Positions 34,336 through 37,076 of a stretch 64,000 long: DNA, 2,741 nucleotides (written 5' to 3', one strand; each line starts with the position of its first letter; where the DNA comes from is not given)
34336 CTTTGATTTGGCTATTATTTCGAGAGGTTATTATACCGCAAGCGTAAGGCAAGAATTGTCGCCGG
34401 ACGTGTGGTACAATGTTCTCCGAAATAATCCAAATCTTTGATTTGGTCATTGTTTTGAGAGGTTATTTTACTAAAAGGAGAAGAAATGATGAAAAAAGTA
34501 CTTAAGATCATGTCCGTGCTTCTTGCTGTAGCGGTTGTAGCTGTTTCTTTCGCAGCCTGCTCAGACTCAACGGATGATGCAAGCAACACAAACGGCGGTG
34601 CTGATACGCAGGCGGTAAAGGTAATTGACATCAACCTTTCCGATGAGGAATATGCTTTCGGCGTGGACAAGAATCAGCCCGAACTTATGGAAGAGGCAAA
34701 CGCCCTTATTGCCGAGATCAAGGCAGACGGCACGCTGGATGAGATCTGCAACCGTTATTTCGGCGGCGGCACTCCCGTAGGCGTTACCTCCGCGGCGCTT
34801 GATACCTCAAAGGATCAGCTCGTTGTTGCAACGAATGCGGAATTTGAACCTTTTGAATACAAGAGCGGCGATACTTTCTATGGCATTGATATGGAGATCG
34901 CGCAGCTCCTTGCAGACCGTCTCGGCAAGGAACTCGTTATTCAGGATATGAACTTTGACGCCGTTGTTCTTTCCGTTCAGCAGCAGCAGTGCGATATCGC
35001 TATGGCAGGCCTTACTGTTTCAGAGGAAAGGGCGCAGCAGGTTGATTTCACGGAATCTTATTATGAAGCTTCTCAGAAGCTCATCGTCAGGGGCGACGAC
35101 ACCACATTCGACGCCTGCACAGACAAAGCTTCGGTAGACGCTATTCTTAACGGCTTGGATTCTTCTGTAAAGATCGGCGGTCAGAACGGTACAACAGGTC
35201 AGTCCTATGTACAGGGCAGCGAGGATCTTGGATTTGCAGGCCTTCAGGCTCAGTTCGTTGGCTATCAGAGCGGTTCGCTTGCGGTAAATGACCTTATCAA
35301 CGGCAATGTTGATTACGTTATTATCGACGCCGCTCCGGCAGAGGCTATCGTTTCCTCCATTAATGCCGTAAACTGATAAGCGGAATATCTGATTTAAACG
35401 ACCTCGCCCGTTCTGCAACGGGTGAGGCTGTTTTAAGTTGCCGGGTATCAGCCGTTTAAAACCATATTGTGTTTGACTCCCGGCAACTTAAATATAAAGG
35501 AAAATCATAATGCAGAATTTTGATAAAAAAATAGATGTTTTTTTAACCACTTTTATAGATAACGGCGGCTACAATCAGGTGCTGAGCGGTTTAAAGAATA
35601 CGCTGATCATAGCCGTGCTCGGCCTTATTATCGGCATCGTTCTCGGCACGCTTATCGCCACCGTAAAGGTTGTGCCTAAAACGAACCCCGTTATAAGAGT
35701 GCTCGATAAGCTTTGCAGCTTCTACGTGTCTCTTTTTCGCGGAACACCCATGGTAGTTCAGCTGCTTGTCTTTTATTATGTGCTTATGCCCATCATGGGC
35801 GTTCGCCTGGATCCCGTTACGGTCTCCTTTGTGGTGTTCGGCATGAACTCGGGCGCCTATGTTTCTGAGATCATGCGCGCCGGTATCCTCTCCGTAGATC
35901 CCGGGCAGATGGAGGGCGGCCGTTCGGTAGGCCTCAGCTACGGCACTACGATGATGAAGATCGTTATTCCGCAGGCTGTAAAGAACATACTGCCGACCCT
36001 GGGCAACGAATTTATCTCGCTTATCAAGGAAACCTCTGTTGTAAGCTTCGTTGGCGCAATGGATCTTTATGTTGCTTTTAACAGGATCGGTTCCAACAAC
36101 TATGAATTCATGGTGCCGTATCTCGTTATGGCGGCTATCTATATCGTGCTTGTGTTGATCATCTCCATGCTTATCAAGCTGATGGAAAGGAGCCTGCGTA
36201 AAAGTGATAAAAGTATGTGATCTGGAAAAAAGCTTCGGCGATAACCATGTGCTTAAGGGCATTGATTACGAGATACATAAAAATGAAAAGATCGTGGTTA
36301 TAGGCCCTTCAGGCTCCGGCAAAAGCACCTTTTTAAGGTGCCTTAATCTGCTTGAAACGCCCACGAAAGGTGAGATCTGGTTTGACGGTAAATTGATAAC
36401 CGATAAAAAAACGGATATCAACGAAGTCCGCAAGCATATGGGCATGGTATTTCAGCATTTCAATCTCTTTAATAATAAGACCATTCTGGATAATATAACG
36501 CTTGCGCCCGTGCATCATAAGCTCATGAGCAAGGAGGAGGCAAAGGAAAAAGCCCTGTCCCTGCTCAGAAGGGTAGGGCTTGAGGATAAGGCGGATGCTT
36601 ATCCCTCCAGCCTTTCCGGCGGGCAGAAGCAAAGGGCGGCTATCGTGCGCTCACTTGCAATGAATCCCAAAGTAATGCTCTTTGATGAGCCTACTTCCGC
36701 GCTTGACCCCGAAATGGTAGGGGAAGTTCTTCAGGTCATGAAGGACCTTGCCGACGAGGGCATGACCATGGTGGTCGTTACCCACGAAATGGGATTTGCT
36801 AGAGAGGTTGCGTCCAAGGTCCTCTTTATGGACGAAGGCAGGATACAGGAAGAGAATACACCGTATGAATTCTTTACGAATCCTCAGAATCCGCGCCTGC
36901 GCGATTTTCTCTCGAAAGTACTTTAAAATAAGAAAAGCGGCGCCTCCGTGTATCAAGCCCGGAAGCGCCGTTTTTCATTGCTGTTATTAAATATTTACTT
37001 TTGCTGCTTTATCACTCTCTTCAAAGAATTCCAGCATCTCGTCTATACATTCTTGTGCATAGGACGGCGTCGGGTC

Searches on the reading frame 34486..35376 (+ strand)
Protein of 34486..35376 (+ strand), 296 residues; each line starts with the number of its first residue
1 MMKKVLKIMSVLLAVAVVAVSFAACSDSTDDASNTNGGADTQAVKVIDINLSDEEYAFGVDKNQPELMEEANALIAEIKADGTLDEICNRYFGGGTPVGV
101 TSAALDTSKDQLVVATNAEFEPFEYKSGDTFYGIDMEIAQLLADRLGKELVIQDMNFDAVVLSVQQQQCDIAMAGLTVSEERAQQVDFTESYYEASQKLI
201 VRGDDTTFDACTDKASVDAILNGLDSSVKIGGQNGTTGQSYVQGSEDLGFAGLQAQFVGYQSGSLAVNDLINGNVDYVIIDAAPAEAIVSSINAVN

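Call 7: search_protein_families(library=pfam, proteins=[window:34486-35376:+])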
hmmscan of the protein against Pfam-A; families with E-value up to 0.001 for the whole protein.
window:34486-35376:+ (296 aa): 2 families
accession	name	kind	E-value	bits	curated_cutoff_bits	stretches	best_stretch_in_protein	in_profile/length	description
PF00497.25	SBP_bac_3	-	2e-33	115.4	26.4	2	112-208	1-97/132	Bacterial extracellular solute-binding proteins, family 3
PF10613.14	Lig_chan-Glu_bd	-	2.1e-06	28.3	30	1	154-201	64-111/115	Ligated ion channel L-glutamate- and glycine-binding site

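Call 10: find_encoding_contigs(protein=window:34486-35376:+, flank=3000, max_places=10)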
Protein window:34486-35376:+ (296 aa): 23 contigs read that carry it; 10 places shown.
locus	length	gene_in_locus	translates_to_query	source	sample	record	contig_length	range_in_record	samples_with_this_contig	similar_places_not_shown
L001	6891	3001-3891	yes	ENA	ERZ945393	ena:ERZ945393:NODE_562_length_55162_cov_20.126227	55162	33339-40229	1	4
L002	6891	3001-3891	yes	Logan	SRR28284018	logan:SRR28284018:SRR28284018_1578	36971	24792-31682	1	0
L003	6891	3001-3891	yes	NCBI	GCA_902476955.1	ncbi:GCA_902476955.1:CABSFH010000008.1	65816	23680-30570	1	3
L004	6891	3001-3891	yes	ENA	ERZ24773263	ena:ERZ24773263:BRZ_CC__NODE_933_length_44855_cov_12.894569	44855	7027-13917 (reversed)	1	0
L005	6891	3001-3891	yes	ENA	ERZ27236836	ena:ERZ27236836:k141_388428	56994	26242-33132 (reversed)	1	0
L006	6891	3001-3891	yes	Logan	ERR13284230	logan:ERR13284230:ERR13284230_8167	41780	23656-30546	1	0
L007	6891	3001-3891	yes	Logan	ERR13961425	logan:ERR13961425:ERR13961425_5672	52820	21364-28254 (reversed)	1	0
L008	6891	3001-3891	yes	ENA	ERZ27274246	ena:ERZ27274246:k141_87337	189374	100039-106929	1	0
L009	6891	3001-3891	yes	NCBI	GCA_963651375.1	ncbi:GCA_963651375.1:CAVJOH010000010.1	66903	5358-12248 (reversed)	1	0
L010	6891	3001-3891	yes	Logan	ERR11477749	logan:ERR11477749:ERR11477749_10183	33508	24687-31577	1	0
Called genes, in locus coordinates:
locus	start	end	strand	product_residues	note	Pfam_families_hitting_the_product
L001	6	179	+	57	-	PF00037:Fer4, PF13237:Fer4_10, PF14697:Fer4_21, PF12838:Fer4_7, PF13187:Fer4_9, PF12797:Fer4_2, PF00037:Fer4, PF12837:Fer4_6, +7 more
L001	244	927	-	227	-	PF01980:TrmO_N, PF18389:TrmO_C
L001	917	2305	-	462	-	PF14587:Glyco_hydr_30_2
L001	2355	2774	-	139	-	PF13527:Acetyltransf_9 (faint), PF00583:Acetyltransf_1, PF13673:Acetyltransf_10, PF13508:Acetyltransf_7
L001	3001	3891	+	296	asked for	PF00497:SBP_bac_3, PF10613:Lig_chan-Glu_bd (weak)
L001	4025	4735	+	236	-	PF00528:BPD_transp_1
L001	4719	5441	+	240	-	PF02463:SMC_N (weak), PF00005:ABC_tran, PF13304:AAA_21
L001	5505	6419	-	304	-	PF00135:COesterase, PF20434:BD-FAE, PF07859:Abhydrolase_3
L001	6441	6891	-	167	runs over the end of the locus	PF02559:CarD_TRCF_RID, PF21095:CarD_C (weak)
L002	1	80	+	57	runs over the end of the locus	PF00037:Fer4, PF13237:Fer4_10, PF14697:Fer4_21, PF12838:Fer4_7, PF13187:Fer4_9, PF12797:Fer4_2, PF00037:Fer4, PF12837:Fer4_6, +7 more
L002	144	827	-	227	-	PF01980:TrmO_N, PF18389:TrmO_C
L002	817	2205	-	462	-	PF14587:Glyco_hydr_30_2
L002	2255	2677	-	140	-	PF00583:Acetyltransf_1, PF13673:Acetyltransf_10, PF13508:Acetyltransf_7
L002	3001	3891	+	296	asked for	PF00497:SBP_bac_3, PF10613:Lig_chan-Glu_bd (weak)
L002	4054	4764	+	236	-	PF00528:BPD_transp_1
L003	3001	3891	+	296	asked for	PF00497:SBP_bac_3, PF10613:Lig_chan-Glu_bd (weak)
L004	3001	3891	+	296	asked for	PF00497:SBP_bac_3, PF10613:Lig_chan-Glu_bd (weak)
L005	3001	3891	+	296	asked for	PF00497:SBP_bac_3, PF10613:Lig_chan-Glu_bd (weak)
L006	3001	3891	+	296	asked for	PF00497:SBP_bac_3, PF10613:Lig_chan-Glu_bd (weak)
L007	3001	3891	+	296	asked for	PF00497:SBP_bac_3, PF10613:Lig_chan-Glu_bd (weak)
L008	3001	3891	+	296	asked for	PF00497:SBP_bac_3, PF10613:Lig_chan-Glu_bd (weak)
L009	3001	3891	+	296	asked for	PF00497:SBP_bac_3, PF10613:Lig_chan-Glu_bd (weak)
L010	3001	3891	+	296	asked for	PF00497:SBP_bac_3, PF10613:Lig_chan-Glu_bd (weak)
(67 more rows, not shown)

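Call 11: find_homologous_proteins(query=window:34486-35376:+, max_evalue=1e-20)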
Query window:34486-35376:+ (296 aa): 7981 proteins with E <= 1e-20 among 8000 candidates; the best 120 are listed.
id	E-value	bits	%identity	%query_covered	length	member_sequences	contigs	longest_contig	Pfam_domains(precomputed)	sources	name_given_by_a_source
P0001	7.4e-183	624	100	100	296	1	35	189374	PF00497.26,PF10613.15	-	-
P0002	4.0e-182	621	100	100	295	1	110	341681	PF00497.26,PF10613.15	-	-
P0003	5.2e-182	621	100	100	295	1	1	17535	PF00497.26,PF10613.15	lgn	-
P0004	1.0e-181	620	100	100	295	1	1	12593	PF00497.26,PF10613.15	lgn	-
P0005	1.3e-181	620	100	100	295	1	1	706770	PF00497.26,PF10613.15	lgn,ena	-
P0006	1.3e-181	620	100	100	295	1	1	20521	PF00497.26,PF10613.15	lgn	-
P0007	2.1e-181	619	100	100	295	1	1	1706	PF00497.26,PF10613.15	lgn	-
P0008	2.9e-181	619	100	100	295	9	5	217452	PF00497.26,PF10613.15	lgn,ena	-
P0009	3.8e-181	618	100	100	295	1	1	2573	PF00497.26,PF10613.15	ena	-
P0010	3.8e-181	618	100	100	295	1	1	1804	PF00497.26,PF10613.15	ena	-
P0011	7.9e-181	617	100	99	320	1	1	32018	PF00497.26,PF10613.15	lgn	-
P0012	8.3e-174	594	96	99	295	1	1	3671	PF00497.26,PF10613.15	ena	-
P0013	2.3e-148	511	84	100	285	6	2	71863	PF00497.26,PF10613.15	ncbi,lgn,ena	-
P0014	2.4e-148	511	84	100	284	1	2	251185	PF00497.26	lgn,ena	-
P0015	4.7e-148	510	84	100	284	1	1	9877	PF00497.26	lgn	-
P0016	6.0e-148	509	84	100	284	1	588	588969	PF00497.26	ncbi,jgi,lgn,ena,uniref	uniref:transporter substrate-binding domain-containing protein n=1 Tax=Eubacterium sp. TaxID=142586 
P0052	1.4e-138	479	84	85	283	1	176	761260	PF00497.26,PF10613.15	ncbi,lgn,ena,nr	ncbi:MAG TPA: transporter substrate-binding domain-containing protein [Candidatus Eubacterium faecav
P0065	1.8e-136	472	76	100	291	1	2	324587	PF00497.26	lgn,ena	-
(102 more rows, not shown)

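Call 14: find_encoding_contigs(protein=P0016, flank=2500, max_places=3)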
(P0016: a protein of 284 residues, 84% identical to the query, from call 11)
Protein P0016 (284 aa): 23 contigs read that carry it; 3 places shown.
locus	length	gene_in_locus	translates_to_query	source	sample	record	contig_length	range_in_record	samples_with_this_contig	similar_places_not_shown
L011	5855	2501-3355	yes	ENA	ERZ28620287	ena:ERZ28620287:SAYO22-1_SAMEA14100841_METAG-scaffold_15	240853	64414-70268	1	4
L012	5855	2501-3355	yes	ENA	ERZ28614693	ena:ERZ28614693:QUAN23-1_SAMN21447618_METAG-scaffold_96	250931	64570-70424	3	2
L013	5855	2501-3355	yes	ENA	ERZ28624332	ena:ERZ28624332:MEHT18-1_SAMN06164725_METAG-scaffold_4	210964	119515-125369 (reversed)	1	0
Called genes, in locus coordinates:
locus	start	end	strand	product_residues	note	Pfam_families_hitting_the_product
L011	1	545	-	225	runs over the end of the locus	PF01980:TrmO_N, PF18389:TrmO_C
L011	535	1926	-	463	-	PF14587:Glyco_hydr_30_2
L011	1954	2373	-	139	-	PF00583:Acetyltransf_1, PF13673:Acetyltransf_10, PF13508:Acetyltransf_7, PF08445:FR47 (weak)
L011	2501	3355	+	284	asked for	PF00497:SBP_bac_3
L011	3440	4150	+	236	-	PF00528:BPD_transp_1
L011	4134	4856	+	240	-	PF02463:SMC_N (weak), PF00005:ABC_tran, PF13304:AAA_21 (weak)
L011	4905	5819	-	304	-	PF00135:COesterase, PF20434:BD-FAE, PF07859:Abhydrolase_3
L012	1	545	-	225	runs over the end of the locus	PF01980:TrmO_N, PF18389:TrmO_C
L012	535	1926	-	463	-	PF14587:Glyco_hydr_30_2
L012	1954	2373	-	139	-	PF00583:Acetyltransf_1, PF13673:Acetyltransf_10, PF13508:Acetyltransf_7, PF08445:FR47 (weak)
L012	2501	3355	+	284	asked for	PF00497:SBP_bac_3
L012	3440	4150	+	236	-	PF00528:BPD_transp_1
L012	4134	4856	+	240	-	PF02463:SMC_N (weak), PF00005:ABC_tran, PF13304:AAA_21 (weak)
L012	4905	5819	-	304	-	PF00135:COesterase, PF20434:BD-FAE, PF07859:Abhydrolase_3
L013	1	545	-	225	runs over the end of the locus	PF01980:TrmO_N, PF18389:TrmO_C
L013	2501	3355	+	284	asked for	PF00497:SBP_bac_3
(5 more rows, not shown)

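Call 15: find_encoding_contigs(protein=P0052, flank=2500, max_places=3)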
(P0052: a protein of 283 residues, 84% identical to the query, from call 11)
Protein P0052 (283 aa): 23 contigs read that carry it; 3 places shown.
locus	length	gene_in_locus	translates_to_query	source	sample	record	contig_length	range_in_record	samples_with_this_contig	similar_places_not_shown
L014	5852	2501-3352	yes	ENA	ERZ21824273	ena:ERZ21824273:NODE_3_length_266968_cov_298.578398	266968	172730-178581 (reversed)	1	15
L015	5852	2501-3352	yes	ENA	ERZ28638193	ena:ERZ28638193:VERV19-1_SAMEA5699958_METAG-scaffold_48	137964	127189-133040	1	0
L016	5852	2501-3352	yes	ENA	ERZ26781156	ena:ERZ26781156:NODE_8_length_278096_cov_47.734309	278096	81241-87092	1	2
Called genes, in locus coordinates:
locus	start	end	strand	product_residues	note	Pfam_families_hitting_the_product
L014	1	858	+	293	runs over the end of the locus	PF04468:PSP1, PF28472:PSP1_3rd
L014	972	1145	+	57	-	PF00037:Fer4, PF13237:Fer4_10, PF14697:Fer4_21, PF12838:Fer4_7, PF13187:Fer4_9, PF13484:Fer4_16 (weak), PF12797:Fer4_2 (weak), PF00037:Fer4, +5 more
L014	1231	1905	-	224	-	PF01980:TrmO_N, PF18389:TrmO_C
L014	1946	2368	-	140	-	PF00583:Acetyltransf_1, PF13673:Acetyltransf_10, PF13508:Acetyltransf_7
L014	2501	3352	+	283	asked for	PF00497:SBP_bac_3, PF10613:Lig_chan-Glu_bd (faint)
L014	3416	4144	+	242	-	PF00528:BPD_transp_1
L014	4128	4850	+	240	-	PF02463:SMC_N (weak), PF00005:ABC_tran, PF13304:AAA_21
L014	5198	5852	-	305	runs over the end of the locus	PF00135:COesterase, PF20434:BD-FAE, PF07859:Abhydrolase_3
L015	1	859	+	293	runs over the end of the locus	PF04468:PSP1, PF28472:PSP1_3rd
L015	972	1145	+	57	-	PF00037:Fer4, PF13237:Fer4_10, PF14697:Fer4_21, PF12838:Fer4_7, PF13187:Fer4_9, PF13484:Fer4_16 (weak), PF12797:Fer4_2 (weak), PF00037:Fer4, +5 more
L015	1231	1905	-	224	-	PF01980:TrmO_N, PF18389:TrmO_C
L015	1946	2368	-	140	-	PF00583:Acetyltransf_1, PF13673:Acetyltransf_10, PF13508:Acetyltransf_7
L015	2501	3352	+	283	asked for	PF00497:SBP_bac_3, PF10613:Lig_chan-Glu_bd (faint)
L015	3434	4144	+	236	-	PF00528:BPD_transp_1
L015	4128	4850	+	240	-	PF02463:SMC_N (weak), PF00005:ABC_tran, PF13304:AAA_21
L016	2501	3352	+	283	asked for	PF00497:SBP_bac_3, PF10613:Lig_chan-Glu_bd (faint)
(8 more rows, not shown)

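Call 16: find_encoding_contigs(protein=P0065, flank=2500, max_places=2)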
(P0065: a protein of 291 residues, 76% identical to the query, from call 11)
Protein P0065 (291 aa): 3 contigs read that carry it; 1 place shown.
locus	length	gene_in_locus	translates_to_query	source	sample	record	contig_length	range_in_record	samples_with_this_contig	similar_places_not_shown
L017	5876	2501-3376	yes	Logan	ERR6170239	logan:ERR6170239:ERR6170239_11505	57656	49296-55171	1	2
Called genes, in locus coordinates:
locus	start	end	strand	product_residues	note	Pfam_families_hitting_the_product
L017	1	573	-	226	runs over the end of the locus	PF01980:TrmO_N, PF18389:TrmO_C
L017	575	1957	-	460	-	PF14587:Glyco_hydr_30_2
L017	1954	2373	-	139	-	PF00583:Acetyltransf_1, PF13673:Acetyltransf_10, PF13508:Acetyltransf_7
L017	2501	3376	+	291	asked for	PF00497:SBP_bac_3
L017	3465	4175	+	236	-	PF00528:BPD_transp_1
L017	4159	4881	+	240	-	PF02463:SMC_N (weak), PF00005:ABC_tran, PF13304:AAA_21 (weak)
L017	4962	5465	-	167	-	PF02559:CarD_TRCF_RID, PF21095:CarD_C (weak)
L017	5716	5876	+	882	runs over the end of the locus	?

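Call 19: find_encoding_contigs(protein=P0002, flank=1000, max_places=10)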
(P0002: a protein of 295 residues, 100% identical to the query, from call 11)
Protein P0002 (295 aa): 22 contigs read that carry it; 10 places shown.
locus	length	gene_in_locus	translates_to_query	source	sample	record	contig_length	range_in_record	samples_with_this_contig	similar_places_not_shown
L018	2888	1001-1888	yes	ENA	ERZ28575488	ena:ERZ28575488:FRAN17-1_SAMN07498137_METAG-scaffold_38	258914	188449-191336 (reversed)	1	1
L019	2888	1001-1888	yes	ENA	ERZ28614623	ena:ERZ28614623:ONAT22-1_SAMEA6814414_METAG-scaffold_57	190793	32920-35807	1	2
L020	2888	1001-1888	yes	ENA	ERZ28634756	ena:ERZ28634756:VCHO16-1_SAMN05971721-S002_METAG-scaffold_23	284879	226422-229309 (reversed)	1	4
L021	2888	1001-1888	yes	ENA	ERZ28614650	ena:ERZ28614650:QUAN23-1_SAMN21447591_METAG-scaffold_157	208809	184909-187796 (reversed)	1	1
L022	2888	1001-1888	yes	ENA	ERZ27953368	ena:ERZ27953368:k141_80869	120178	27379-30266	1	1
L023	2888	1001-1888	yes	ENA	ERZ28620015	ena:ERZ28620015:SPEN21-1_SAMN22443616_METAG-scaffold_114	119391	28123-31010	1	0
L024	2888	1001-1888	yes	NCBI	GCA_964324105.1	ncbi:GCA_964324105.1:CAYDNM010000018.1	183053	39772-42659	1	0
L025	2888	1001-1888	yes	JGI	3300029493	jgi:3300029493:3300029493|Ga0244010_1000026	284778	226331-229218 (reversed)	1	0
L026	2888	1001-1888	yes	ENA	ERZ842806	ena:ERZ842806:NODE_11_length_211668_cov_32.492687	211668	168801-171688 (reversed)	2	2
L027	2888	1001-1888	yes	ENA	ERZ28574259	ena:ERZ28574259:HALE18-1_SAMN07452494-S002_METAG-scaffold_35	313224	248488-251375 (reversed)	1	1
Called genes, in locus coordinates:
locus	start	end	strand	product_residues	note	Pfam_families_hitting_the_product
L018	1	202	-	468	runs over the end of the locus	PF14587:Glyco_hydr_30_2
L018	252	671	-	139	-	PF13527:Acetyltransf_9 (faint), PF00583:Acetyltransf_1, PF13673:Acetyltransf_10, PF13508:Acetyltransf_7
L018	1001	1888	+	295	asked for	PF00497:SBP_bac_3, PF10613:Lig_chan-Glu_bd (weak)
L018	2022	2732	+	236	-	PF00528:BPD_transp_1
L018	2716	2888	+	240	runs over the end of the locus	PF02463:SMC_N (weak), PF00005:ABC_tran, PF13304:AAA_21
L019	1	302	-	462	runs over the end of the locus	PF14587:Glyco_hydr_30_2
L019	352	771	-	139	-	PF13527:Acetyltransf_9 (faint), PF00583:Acetyltransf_1, PF13673:Acetyltransf_10, PF13508:Acetyltransf_7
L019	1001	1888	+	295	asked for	PF00497:SBP_bac_3, PF10613:Lig_chan-Glu_bd (weak)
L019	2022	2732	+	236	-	PF00528:BPD_transp_1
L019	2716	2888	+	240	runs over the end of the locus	PF02463:SMC_N (weak), PF00005:ABC_tran, PF13304:AAA_21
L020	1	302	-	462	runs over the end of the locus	PF14587:Glyco_hydr_30_2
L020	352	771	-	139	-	PF13527:Acetyltransf_9 (faint), PF00583:Acetyltransf_1, PF13673:Acetyltransf_10, PF13508:Acetyltransf_7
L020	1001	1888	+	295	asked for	PF00497:SBP_bac_3, PF10613:Lig_chan-Glu_bd (weak)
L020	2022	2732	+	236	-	PF00528:BPD_transp_1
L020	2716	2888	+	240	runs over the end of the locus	PF02463:SMC_N (weak), PF00005:ABC_tran, PF13304:AAA_21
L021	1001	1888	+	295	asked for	PF00497:SBP_bac_3, PF10613:Lig_chan-Glu_bd (weak)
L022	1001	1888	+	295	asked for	PF00497:SBP_bac_3, PF10613:Lig_chan-Glu_bd (weak)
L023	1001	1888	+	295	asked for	PF00497:SBP_bac_3, PF10613:Lig_chan-Glu_bd (weak)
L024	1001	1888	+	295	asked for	PF00497:SBP_bac_3, PF10613:Lig_chan-Glu_bd (weak)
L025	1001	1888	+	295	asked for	PF00497:SBP_bac_3, PF10613:Lig_chan-Glu_bd (weak)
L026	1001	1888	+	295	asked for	PF00497:SBP_bac_3, PF10613:Lig_chan-Glu_bd (weak)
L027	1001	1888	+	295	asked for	PF00497:SBP_bac_3, PF10613:Lig_chan-Glu_bd (weak)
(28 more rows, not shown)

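Call 20: find_encoding_contigs(protein=P0012, flank=1000, max_places=3)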
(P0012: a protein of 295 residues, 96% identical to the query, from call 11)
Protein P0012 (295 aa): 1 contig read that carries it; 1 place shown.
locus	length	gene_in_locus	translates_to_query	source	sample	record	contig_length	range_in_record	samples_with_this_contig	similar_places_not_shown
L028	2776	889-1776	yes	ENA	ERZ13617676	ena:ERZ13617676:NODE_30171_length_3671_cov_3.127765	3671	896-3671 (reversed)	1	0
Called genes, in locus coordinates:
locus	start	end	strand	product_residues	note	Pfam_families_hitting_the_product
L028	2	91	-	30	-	?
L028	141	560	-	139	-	PF13527:Acetyltransf_9 (faint), PF00583:Acetyltransf_1, PF13673:Acetyltransf_10, PF13508:Acetyltransf_7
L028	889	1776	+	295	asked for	PF00497:SBP_bac_3, PF10613:Lig_chan-Glu_bd (weak)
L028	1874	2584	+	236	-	PF00528:BPD_transp_1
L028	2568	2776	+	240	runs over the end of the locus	PF02463:SMC_N (weak), PF00005:ABC_tran, PF13304:AAA_21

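Call 21: find_encoding_contigs(protein=P0013, flank=1000, max_places=3)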
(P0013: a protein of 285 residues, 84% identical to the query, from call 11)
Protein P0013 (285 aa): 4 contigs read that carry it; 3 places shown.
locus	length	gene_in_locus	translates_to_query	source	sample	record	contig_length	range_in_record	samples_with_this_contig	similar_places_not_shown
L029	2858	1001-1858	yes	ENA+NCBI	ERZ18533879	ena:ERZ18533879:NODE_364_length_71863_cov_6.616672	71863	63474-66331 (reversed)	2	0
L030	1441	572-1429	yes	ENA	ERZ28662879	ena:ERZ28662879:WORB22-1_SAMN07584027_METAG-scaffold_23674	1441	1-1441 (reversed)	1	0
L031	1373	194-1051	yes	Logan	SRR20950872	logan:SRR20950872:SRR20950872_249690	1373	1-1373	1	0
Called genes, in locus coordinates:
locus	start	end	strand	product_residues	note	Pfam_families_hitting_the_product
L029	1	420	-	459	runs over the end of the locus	PF14587:Glyco_hydr_30_2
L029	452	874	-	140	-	PF00583:Acetyltransf_1, PF13673:Acetyltransf_10, PF13508:Acetyltransf_7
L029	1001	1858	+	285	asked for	PF00497:SBP_bac_3, PF10613:Lig_chan-Glu_bd (weak)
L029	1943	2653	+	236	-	PF00528:BPD_transp_1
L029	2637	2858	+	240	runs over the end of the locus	PF02463:SMC_N (weak), PF00005:ABC_tran, PF13304:AAA_21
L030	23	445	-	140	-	PF00583:Acetyltransf_1, PF13673:Acetyltransf_10, PF13508:Acetyltransf_7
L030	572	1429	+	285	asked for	PF00497:SBP_bac_3, PF10613:Lig_chan-Glu_bd (weak)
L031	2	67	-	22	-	?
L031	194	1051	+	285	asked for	PF00497:SBP_bac_3, PF10613:Lig_chan-Glu_bd (weak)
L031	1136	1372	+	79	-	?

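Call 43: list_cluster_members(proteins=[P0002, P0016])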
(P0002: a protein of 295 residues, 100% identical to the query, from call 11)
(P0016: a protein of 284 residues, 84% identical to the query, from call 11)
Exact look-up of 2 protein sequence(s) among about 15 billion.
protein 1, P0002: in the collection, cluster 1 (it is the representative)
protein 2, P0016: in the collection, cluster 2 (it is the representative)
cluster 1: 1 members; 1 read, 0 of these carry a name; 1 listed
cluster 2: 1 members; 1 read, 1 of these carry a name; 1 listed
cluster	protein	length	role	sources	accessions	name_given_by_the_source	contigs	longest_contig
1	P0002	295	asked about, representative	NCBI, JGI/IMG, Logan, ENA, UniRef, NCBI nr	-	-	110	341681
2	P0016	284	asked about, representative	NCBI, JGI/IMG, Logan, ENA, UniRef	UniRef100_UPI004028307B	transporter substrate-binding domain-containing protein n=1 Tax=Eubacterium sp. ...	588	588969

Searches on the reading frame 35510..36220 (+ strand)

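Call 7: search_protein_families(library=pfam, proteins=[window:35510-36220:+])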
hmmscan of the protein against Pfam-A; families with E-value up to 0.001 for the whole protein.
window:35510-36220:+ (236 aa): 1 family
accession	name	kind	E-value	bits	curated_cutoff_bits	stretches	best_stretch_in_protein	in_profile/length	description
PF00528.27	BPD_transp_1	-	1e-23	84.4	26.4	1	42-231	1-184/184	Binding-protein-dependent transport system inner membrane component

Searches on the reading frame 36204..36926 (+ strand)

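Call 7: search_protein_families(library=pfam, proteins=[window:36204-36926:+])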
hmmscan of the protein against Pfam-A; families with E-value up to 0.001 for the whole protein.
window:36204-36926:+ (240 aa): 7 families
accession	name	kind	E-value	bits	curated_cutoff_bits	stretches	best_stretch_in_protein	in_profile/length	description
PF00005.33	ABC_tran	-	4.1e-37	128.3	25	1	17-165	1-137/137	ABC transporter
PF13304.12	AAA_21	-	4.1e-14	53.8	27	2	120-196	221-300/304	AAA domain, putative AbiEii toxin, Type IV TA system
PF02463.25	SMC_N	-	9e-08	32.2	40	1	28-203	25-206/220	RecF/RecN/SMC N terminal domain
PF13555.12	AAA_29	-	4.5e-05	23.5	27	1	18-55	13-50/61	P-loop containing region of AAA domain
PF13175.12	AAA_15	-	0.00024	21.3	32.1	0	23-78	18-78/374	AAA ATPase domain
PF09818.15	ABC_ATPase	-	0.00074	19.1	23.2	0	136-210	157-247/283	P-loop domain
PF13166.12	AAA_13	-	0.00076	18.7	36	0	154-206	526-581/713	AAA domain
